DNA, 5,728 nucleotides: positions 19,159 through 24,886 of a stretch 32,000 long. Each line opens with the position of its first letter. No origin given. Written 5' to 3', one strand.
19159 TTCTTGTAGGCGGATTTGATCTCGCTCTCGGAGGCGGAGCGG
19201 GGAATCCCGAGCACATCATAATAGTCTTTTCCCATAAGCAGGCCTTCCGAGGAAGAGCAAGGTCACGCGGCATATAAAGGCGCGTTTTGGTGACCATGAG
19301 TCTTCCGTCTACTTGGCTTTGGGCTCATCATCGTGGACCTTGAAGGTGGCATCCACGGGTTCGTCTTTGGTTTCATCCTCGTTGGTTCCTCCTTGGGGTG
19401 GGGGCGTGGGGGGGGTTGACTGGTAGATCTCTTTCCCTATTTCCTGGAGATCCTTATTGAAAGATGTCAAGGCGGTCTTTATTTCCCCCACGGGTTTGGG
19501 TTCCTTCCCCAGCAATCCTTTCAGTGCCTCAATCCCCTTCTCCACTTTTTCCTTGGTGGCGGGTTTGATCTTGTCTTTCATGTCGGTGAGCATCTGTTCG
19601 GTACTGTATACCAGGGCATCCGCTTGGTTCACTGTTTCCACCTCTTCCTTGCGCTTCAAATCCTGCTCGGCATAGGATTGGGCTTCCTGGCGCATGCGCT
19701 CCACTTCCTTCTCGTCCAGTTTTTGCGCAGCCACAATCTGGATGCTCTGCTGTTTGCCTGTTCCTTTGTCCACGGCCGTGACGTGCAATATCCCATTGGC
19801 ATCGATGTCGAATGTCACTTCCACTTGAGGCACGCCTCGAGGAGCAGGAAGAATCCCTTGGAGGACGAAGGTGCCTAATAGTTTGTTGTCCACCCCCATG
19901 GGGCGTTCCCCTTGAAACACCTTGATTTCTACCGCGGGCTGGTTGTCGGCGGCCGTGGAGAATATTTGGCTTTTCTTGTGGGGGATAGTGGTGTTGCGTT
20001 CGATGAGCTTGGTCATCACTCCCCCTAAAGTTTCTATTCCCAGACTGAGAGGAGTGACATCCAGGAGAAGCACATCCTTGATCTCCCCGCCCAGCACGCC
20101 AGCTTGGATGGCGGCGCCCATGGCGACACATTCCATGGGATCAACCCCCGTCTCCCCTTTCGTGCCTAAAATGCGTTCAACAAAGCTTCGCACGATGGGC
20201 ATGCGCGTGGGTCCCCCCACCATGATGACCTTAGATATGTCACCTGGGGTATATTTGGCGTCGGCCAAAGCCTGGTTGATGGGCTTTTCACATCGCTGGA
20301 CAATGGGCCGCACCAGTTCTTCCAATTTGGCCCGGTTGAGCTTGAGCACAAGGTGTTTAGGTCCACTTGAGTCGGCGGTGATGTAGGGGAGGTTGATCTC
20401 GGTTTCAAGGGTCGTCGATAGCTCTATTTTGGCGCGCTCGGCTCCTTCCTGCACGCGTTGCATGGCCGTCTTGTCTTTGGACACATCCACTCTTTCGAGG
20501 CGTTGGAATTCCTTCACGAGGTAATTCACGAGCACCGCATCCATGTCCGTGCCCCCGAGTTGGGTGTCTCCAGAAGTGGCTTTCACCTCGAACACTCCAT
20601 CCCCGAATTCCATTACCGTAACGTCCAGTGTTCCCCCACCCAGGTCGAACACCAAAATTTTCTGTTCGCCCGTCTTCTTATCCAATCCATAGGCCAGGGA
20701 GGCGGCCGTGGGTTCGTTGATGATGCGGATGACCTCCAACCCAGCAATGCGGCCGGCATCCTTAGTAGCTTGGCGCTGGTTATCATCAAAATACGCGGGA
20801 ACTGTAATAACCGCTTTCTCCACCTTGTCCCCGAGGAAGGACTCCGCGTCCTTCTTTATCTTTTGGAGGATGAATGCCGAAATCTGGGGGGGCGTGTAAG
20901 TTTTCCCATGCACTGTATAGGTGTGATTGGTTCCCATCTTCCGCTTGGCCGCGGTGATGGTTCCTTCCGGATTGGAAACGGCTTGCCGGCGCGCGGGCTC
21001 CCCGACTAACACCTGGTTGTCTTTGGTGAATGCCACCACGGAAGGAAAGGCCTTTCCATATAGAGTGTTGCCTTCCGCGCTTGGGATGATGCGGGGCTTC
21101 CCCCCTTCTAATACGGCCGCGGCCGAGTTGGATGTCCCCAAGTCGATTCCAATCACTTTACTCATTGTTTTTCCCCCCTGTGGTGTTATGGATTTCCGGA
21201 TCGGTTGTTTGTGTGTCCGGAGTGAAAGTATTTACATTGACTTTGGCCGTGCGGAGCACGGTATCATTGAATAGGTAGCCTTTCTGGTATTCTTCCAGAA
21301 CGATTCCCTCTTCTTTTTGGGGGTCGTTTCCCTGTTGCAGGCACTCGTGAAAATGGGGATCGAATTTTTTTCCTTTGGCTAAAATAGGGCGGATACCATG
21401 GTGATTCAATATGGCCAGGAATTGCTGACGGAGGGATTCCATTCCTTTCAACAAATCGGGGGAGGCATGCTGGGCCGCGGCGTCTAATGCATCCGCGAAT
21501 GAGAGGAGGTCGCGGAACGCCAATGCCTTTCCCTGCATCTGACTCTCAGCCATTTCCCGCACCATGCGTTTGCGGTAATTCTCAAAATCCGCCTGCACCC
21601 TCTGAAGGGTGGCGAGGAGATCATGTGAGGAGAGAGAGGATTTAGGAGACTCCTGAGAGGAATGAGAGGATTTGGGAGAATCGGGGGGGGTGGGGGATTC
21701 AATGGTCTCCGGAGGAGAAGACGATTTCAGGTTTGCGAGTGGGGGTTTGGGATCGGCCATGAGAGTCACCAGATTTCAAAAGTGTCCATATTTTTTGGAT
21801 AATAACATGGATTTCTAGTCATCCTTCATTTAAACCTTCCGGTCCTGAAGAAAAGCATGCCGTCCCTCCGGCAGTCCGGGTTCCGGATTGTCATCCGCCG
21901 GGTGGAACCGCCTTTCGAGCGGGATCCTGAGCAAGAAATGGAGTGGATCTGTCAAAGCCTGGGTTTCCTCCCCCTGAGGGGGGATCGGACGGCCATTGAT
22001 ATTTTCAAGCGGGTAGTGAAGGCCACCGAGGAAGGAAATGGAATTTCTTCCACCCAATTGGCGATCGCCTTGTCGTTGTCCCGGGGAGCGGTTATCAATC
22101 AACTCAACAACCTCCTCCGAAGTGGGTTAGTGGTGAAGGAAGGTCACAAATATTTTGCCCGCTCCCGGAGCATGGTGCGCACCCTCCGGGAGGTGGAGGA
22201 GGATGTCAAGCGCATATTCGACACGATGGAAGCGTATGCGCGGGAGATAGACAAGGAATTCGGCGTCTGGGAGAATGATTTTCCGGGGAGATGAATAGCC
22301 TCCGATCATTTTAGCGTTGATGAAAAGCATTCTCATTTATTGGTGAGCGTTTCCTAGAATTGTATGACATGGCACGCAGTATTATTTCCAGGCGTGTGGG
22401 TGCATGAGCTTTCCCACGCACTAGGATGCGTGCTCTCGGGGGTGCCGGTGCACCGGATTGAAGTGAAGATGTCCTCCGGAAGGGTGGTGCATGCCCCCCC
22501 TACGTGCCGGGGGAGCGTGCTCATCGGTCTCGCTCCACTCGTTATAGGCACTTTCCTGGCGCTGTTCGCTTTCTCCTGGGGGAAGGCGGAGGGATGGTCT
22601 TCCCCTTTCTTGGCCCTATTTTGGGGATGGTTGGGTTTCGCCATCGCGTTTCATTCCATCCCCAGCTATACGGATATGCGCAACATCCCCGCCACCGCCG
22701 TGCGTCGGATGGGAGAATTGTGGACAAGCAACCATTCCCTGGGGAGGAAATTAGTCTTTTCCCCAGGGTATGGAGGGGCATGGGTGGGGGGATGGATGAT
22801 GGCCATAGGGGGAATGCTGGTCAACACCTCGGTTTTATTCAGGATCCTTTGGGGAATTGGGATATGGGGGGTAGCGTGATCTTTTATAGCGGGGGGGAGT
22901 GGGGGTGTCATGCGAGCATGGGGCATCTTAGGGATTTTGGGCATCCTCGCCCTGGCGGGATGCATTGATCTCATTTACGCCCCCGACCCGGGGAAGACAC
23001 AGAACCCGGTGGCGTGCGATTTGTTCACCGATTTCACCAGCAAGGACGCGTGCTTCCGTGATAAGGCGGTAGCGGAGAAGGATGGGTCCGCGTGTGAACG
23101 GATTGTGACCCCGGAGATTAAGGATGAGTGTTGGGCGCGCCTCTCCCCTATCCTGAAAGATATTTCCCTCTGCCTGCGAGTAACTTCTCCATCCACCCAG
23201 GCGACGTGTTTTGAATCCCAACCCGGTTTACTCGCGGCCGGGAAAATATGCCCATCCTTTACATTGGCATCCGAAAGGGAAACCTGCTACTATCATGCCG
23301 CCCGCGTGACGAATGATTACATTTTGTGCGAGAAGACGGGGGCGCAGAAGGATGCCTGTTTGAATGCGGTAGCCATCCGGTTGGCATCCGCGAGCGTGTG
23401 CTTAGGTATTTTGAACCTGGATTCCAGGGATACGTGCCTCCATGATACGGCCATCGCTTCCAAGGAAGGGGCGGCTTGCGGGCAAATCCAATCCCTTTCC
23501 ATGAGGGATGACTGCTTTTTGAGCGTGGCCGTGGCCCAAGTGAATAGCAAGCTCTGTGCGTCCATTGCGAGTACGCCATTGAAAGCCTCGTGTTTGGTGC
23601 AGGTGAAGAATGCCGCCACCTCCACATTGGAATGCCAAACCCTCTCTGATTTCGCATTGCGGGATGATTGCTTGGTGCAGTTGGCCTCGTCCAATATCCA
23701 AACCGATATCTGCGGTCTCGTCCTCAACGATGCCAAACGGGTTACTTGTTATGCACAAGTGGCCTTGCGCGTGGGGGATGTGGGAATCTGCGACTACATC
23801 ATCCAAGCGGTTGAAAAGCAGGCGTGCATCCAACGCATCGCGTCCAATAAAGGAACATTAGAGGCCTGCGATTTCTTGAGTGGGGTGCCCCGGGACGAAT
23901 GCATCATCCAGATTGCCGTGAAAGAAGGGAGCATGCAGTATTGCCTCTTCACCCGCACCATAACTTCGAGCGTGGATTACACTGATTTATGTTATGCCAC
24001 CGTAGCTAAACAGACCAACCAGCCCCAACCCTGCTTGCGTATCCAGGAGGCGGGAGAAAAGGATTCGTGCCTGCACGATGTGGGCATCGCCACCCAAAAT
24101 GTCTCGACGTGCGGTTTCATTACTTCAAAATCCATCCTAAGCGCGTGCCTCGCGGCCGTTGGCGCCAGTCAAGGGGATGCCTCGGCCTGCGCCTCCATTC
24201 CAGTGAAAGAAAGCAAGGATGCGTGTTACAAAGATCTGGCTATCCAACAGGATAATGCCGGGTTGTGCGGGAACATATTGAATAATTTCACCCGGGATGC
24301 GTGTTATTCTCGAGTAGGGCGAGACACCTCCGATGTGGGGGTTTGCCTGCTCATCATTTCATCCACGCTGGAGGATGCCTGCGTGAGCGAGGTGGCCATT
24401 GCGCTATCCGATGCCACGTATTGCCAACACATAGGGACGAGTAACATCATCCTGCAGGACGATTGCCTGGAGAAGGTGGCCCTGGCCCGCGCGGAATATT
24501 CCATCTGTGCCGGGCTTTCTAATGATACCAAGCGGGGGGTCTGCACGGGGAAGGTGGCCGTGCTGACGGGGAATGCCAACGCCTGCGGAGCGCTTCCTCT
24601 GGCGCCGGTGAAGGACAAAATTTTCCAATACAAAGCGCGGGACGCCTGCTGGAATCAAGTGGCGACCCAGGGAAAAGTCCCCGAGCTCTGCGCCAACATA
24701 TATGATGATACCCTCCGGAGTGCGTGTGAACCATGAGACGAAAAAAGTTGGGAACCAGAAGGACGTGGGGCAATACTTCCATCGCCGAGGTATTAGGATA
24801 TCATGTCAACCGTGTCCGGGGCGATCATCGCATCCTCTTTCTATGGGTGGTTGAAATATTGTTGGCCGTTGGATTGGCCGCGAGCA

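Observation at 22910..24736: Lipoprotein made of 22 near-perfectly phased 26-residue two-cysteine repeats (C-x11-C-x13)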

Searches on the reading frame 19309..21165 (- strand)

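Call 9: search_protein_families(library=pfam, proteins=[window:19309-21165:-], max_evalue=0.00001)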
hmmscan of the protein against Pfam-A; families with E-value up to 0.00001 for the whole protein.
window:19309-21165:- (618 aa): 2 families
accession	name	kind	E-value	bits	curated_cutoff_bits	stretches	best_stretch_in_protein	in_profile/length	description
PF00012.26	HSP70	-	1.9e-224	746.8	20.6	2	84-582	102-599/599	Hsp70 protein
PF06723.19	MreB_Mbl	-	9.8e-17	61.2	27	1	3-353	2-317/327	MreB/Mbl protein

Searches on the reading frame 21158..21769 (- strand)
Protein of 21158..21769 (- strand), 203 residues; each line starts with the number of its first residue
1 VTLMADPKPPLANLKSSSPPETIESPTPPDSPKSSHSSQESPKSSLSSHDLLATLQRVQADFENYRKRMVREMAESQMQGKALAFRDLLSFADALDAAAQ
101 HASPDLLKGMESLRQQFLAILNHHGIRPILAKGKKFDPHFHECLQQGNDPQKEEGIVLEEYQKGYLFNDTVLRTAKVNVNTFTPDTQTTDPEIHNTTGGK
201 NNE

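Call 9: search_protein_families(library=pfam, proteins=[window:21158-21769:-], max_evalue=0.00001)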
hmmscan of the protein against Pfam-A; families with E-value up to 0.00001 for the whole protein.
window:21158-21769:- (203 aa): 1 family
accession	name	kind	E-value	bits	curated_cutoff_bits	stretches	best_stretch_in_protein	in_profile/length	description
PF01025.24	GrpE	-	1e-33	116.8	25.8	1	49-180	28-164/165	GrpE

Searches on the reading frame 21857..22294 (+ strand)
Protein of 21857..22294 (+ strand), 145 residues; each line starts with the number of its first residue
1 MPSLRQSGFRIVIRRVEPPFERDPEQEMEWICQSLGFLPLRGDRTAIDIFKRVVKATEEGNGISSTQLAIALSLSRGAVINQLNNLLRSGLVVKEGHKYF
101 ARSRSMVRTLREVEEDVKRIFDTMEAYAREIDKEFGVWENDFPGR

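Call 4: search_protein_families(library=pfam, proteins=[window:21857-22294:+], max_evalue=1)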
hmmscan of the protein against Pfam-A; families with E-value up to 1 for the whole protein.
window:21857-22294:+ (145 aa): 9 families
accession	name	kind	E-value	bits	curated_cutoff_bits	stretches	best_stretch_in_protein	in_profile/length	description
PF13412.12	HTH_24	-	0.00048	20.1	21.9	1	58-92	13-47/48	Winged helix-turn-helix DNA-binding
PF12802.13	MarR_2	-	0.001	19.6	27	1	59-96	16-54/61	MarR family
PF12840.13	HTH_20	-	0.0018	18.7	27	1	44-94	4-50/51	Helix-turn-helix domain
PF01022.26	HTH_5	-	0.0022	18.3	22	1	64-92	17-45/47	Bacterial regulatory protein, arsR family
PF01047.28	MarR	-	0.011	16.1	24.6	1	61-95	16-50/59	MarR family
PF08279.18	HTH_11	-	0.011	16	25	1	59-93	13-46/55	HTH domain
PF04157.22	EAP30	-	0.011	15.9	26.8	1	29-93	160-216/219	EAP30/Vps36 family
PF14947.12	HTH_45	-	0.039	14.4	25.5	1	44-101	2-58/77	Winged helix-turn-helix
PF09339.16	HTH_IclR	-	0.093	13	22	1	58-95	14-51/52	IclR helix-turn-helix domain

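Call 5: search_protein_families(library=ncbifam, proteins=[window:21857-22294:+], max_evalue=1)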
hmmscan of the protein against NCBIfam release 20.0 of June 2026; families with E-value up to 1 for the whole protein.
window:21857-22294:+ (145 aa): 7 families
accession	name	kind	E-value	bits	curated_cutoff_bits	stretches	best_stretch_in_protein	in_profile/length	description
NF040939.2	trans_reg_lrs14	equivalog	0.0004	20.4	90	1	46-98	23-72/103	Lrs14 family HTH-type transcriptional regulator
NF053606.1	Sta1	subfamily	0.0026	17.8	80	1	58-104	30-76/100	Sta1 family transcriptional regulator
NF053610.1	Sso10a_fam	subfamily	0.0077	16.2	60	1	44-100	1-55/64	Sso10a family chromatin protein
NF053758.1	ChrTpTrnRegChrS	equivalog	0.0096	15.7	250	1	48-93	14-59/158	chromate efflux transcriptional regulator ChrS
NF041413.1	ArsR_Rv2640c_fam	equivalog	0.023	15.1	155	1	57-111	53-110/118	Rv2640c family ArsR-like transcriptional regulator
TIGR01884.1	cas_HTH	subfamily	0.023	14.1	60.2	1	55-98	149-192/202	CRISPR-associated CARF protein Csa3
TIGR02337.1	HpaR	equivalog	0.077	12.8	121.2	1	51-136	31-115/130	homoprotocatechuate degradation operon regulator HpaR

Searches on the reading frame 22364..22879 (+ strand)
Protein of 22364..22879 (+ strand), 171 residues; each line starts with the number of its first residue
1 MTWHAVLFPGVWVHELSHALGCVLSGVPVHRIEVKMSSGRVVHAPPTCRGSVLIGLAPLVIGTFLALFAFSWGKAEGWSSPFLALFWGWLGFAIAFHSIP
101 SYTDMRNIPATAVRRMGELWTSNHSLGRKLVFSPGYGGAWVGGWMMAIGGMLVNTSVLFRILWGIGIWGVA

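Call 4: search_protein_families(library=pfam, proteins=[window:22364-22879:+], max_evalue=1)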
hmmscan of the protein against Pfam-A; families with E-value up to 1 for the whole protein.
window:22364-22879:+ (171 aa): 4 families
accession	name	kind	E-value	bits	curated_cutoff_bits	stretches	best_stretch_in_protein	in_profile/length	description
PF11667.14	DUF3267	-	0.00013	22.8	27.1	1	10-107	4-102/108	Putative zincin peptidase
PF13398.12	Peptidase_M50B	-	0.00021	21.5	26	1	11-86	25-101/201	Peptidase M50B-like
PF02163.28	Peptidase_M50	-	0.13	12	27.2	1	6-36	5-35/221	Peptidase family M50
PF13179.11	DUF4006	-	0.23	11.8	22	1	148-170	13-35/64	Family of unknown function (DUF4006)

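Call 5: search_protein_families(library=ncbifam, proteins=[window:22364-22879:+], max_evalue=1)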
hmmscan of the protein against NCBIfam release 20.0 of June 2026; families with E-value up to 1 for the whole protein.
window:22364-22879:+ (171 aa): 2 families
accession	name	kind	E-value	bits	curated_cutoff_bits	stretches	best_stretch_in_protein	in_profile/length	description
NF041560.1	T6SS_Burk_ExIF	subfamily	0.0045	16.7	90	1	35-99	116-180/234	putative type VI secretion system effector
NF038122.1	metallo_LGF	subfamily_domain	0.28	11.2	80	1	8-23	143-158/274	NF038122 family metalloprotease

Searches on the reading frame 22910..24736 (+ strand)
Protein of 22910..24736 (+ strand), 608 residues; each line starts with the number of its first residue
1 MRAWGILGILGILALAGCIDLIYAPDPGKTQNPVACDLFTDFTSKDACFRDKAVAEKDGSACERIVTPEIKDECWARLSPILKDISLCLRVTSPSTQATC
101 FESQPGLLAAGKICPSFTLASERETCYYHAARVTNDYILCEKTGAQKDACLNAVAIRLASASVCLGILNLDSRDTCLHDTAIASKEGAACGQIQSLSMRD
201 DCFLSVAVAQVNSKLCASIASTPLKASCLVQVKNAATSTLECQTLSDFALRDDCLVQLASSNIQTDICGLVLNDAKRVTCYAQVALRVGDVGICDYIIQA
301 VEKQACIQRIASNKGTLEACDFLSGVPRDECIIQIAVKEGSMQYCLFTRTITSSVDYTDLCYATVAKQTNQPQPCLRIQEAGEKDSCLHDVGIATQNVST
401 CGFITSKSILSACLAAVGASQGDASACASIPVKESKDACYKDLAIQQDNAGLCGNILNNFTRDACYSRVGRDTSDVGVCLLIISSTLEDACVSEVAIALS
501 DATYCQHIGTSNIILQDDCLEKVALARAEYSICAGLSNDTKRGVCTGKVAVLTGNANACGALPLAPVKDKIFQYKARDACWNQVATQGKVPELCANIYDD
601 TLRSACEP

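Call 4: search_protein_families(library=pfam, proteins=[window:22910-24736:+], max_evalue=1)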
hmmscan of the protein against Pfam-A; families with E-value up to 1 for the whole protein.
window:22910-24736:+ (608 aa): 0 families

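Call 5: search_protein_families(library=ncbifam, proteins=[window:22910-24736:+], max_evalue=1)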
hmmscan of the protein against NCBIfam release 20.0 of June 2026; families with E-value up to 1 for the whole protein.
window:22910-24736:+ (608 aa): 0 families

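Call 6: search_solved_structures(query=window:22910-24736:+, max_evalue=10)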
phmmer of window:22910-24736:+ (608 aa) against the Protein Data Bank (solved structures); distinct sequences matched with E-value up to 10: 0.

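Call 7: find_homologous_proteins(query=window:22910-24736:+)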
Query window:22910-24736:+: 8000 candidates shared short words with the query, none scored E <= 0.001.

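Call 10: find_related_loci(query=window:22910-24736:+, collection=genome_contigs, flank=10000)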
Query window:22910-24736:+ (608 aa) in genome_contigs; peptide patterns used: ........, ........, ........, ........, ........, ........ (x = any residue, [..] = any of these).
21 stretches matched a pattern; 1 encode a relative of the query (tblastn E <= 1e-3); 1 distinct loci.
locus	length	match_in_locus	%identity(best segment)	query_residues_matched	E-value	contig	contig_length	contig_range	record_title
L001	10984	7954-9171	25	46-607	2e-23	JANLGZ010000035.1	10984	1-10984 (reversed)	MAG: archaeon isolate P6-4 k99_131582, whole genome shotgun sequence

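Call 38: find_homologous_proteins(query=A4, max_evalue=0.00001)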
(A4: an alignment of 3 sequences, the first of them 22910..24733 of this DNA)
Query A4 (3 sequences): 8000 candidates shared short words with the query, none scored E <= 0.00001.

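Call 39: find_encoding_contigs(protein=window:22910-24736:+, flank=10000, max_places=6)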
Protein window:22910-24736:+ (608 aa): 2 contigs read that carry it; 1 place shown.
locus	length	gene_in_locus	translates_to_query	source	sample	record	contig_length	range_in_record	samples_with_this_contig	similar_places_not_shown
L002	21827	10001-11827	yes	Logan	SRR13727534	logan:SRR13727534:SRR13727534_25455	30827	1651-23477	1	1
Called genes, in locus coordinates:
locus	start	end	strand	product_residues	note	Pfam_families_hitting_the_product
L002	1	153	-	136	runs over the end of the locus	PF08069:Ribosomal_S13_N, PF00312:Ribosomal_S15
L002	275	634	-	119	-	-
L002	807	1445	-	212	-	PF06293:Kdo (weak), PF00069:Pkinase, PF01636:APH (faint), PF07714:PK_Tyr_Ser-Thr, PF01163:RIO1, PF03109:ABC1 (weak)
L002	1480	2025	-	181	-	-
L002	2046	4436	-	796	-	PF00133:tRNA-synt_1, PF01406:tRNA-synt_1e (faint), PF09334:tRNA-synt_1g, PF08264:Anticodon_1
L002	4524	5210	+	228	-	-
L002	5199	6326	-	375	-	PF00226:DnaJ, PF01556:DnaJ_C, PF27659:CHP02642 (faint), PF00684:DnaJ_CXXCXGXG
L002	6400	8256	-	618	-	PF00012:HSP70, PF06723:MreB_Mbl, PF00012:HSP70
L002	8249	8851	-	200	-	PF01025:GrpE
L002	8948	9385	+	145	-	-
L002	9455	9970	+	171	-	-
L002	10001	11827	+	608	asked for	-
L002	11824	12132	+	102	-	-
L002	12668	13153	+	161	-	PF01467:CTP_transf_like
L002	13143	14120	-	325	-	PF00814:TsaD, PF22521:HypF_C_2 (faint)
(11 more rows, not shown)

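Call 53: predict_structure(alignment_id=A5)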
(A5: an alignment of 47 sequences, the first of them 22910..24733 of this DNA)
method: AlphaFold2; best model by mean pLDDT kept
length: 608 residues; sequences in the alignment: 47
mean_pLDDT: 85.7   pTM: 0.58
mean pLDDT of the five models: 85.7, 84.9, 84.6, 84.4, 82.2
residues with pLDDT >= 90: 375; 70-90: 115; 50-70: 87; < 50: 31
segments of 3 or more residues with pLDDT < 50: 20-26, 28-31, 97-99, 111-118
pLDDT, mean of each block of 10 residues (from residue 1): 64 64 45 77 92 92 91 89 87 58 50 48 86 94 93 96 97 98 96 98 97 96 96 95 92 94 88 85 78 63 61 54 57 69 68 66 86 90 94 96 97 95 97 97 97 98 98 98 98 98 97 97 98 94 96 95 75 86 94 93 86
secondary structure, 60 per line:
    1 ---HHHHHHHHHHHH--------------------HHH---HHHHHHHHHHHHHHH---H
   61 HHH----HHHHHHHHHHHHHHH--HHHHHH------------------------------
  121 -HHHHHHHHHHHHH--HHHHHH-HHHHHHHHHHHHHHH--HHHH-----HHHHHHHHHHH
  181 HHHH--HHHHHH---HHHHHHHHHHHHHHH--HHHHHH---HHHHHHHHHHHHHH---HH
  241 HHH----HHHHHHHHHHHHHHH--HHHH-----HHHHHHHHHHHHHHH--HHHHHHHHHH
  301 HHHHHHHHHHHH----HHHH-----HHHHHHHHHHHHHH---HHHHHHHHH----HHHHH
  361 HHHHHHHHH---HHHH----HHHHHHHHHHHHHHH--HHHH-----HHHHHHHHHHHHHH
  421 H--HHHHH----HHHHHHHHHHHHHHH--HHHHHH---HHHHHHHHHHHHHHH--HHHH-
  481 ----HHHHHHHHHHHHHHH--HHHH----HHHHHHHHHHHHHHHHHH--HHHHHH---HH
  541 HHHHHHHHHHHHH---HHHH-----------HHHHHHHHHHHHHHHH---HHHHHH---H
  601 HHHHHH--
elements in order: H4-15 H42-56 H60-63 H68-82 H85-90 H122-134 H137-142 H144-158 H161-164 H170-184 H187-192 H196-210 H213-218 H222-235 H239-243 H248-262 H265-268 H274-288 H291-312 H317-320 H326-339 H343-351 H356-369 H373-376 H381-395 H398-401 H407-421 H424-428 H433-447 H450-455 H459-473 H476-479 H485-499 H502-505 H510-527 H530-535 H539-553 H557-560 H572-587 H591-596 H600-606

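Call 57: fold_search(model_id=the predicted structure, library=pdb)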
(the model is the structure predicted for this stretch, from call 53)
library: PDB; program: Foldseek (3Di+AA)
matches with E <= 10: 801; with E <= 0.001: 0
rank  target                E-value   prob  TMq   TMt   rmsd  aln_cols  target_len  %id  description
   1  8r09_N                1.1e-03  0.99  0.16  0.12  23.9       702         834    8  Cryo-EM structure of the cross-exon pre-B+5'ss+ATPgammaS complex (released 2024-05-22)
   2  9hvq_Q                1.5e-03  0.89  0.11  0.09  27.0       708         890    8  Structure of the transcribing Pol II-DSIF-PAF-SPT6-RECQL5 complex (released 2025-07-16)
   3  6af0_A                2.4e-03  0.97  0.17  0.13  26.2       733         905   11  Structure of Ctr9, Paf1 and Cdc73 ternary complex from Myceliophthora thermophila (released 2018-09-19)
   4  8fgw_D                2.6e-03  0.92  0.13  0.07  32.5       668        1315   10  Human IFT-A complex structures provide molecular insights into ciliary transport (released 2023-02-22)
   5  7qds_B                2.8e-03  0.95  0.14  0.10  25.1       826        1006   10  Apo human SKI complex in the open state (released 2022-02-02)
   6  8bda_E                4.4e-03  0.97  0.16  0.10  31.5       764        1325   11  IFTA complex in anterograde intraflagellar transport trains (Chlamydomonas reinhardtii) (released 2023-01-11)
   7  9g8r_B                5.3e-03  0.97  0.18  0.11  26.1       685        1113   11  human SKI7-SKI238 complex in the open state (released 2024-10-16)
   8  9g8o_B                5.7e-03  0.97  0.18  0.13  25.6       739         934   12  human 40S ribosome bound by a SKI238-exosome complex (released 2024-10-16)
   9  7qdz_B                6.6e-03  0.94  0.16  0.10  27.9       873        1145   10  80S-bound human SKI complex in the closed state (released 2022-02-09)
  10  7tdz_A                8.0e-03  0.96  0.20  0.12  32.0       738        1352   11  Cryo-EM model of protomer of the cytoplasmic ring of the nuclear pore complex from Xenopus laevis (released 2022-06-22)
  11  7yeh_A                8.9e-03  0.82  0.12  0.09  32.1       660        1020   10  Cryo-EM structure of human OGT-OGA complex (released 2023-07-12)
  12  8pkp_V                9.6e-03  0.96  0.16  0.18  30.4       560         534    9  Cryo-EM structure of the apo Anaphase-promoting complex/cyclosome (APC/C) at 3.2 Angstrom resolution (released 2023-07-19)
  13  5nnp_A                1.0e-02  0.82  0.13  0.12  31.2       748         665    9  Structure of Naa15/Naa10 bound to HypK-THB (released 2017-06-14)
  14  6c95_A                1.0e-02  0.80  0.13  0.11  34.2       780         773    9  The Human NatA (Naa10/Naa15) amino-terminal acetyltransferase complex bound to HYPK (released 2018-06-06)
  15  8qxd_N                1.1e-02  0.90  0.15  0.12  27.5       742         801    9  Cryo-EM structure of the cross-exon pre-B complex (released 2024-05-22)
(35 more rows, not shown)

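Call 86: search_dna_similar(query=window:22910-24733:+, collection=phages, mode=protein, max_evalue=0.001, max_rows=10)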
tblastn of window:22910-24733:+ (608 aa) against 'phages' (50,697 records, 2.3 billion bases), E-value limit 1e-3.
No match.

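Call 88: search_dna_similar(query=window:22910-24733:+, collection=plasmids, mode=protein, max_evalue=0.001, max_rows=10)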
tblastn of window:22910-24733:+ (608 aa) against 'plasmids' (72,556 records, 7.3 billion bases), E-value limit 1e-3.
No match.
